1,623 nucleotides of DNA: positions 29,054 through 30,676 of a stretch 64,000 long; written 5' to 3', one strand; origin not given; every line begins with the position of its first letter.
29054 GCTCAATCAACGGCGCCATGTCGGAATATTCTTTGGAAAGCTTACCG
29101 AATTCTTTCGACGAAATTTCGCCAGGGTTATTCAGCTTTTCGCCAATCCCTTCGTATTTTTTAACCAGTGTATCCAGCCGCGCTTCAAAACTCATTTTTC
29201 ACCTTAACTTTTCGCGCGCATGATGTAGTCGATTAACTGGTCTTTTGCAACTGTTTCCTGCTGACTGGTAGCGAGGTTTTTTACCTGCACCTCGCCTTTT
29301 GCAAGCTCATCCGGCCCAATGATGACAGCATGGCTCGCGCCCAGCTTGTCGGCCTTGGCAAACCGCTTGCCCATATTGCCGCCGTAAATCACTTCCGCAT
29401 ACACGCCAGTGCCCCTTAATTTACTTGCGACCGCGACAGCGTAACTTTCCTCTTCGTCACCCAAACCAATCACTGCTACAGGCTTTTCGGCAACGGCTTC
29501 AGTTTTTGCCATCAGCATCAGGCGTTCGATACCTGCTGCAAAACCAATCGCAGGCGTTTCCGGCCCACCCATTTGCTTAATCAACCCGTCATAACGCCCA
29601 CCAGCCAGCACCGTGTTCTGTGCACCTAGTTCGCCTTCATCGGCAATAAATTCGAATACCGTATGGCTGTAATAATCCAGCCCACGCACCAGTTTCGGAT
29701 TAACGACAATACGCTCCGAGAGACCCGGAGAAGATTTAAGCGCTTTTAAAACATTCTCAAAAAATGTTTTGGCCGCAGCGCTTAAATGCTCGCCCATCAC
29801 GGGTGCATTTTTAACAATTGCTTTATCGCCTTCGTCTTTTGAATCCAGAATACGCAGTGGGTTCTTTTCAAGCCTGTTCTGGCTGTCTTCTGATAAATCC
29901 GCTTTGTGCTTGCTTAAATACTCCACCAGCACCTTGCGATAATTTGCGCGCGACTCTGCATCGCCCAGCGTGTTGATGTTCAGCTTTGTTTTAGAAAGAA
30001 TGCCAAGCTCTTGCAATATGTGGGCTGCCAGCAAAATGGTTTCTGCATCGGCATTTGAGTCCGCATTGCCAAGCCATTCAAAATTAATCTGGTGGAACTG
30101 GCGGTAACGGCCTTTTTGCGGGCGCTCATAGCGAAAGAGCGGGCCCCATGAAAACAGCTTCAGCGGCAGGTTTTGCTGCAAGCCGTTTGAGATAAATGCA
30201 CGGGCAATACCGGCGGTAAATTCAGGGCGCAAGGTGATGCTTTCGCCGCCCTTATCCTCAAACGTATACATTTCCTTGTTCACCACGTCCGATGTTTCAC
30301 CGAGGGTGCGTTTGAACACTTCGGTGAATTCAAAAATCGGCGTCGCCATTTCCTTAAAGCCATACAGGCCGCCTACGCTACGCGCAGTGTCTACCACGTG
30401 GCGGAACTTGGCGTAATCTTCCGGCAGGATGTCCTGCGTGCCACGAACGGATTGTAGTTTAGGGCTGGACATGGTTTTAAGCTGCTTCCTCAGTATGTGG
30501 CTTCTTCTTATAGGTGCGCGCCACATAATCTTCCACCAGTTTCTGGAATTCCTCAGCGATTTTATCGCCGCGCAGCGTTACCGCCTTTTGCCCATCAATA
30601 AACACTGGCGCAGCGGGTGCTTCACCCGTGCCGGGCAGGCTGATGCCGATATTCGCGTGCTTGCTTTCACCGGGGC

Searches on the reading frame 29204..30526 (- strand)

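Call 81: search_protein_families(library=pfam, proteins=[window:29204-30526:-], max_evalue=0.00001)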
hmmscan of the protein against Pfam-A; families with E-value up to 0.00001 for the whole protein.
window:29204-30526:- (440 aa): 3 families
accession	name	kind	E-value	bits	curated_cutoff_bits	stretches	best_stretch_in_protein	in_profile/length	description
PF13393.11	tRNA-synt_His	-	1.1e-42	146.8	25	1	29-336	1-308/308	Histidyl-tRNA synthetase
PF00587.30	tRNA-synt_2b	-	3e-18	67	29.3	1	87-339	1-174/179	tRNA synthetase class II core domain (G, H, P, S and T)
PF03129.25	HGTP_anticodon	-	8.4e-18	64.8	21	1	350-435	2-91/94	Anticodon binding domain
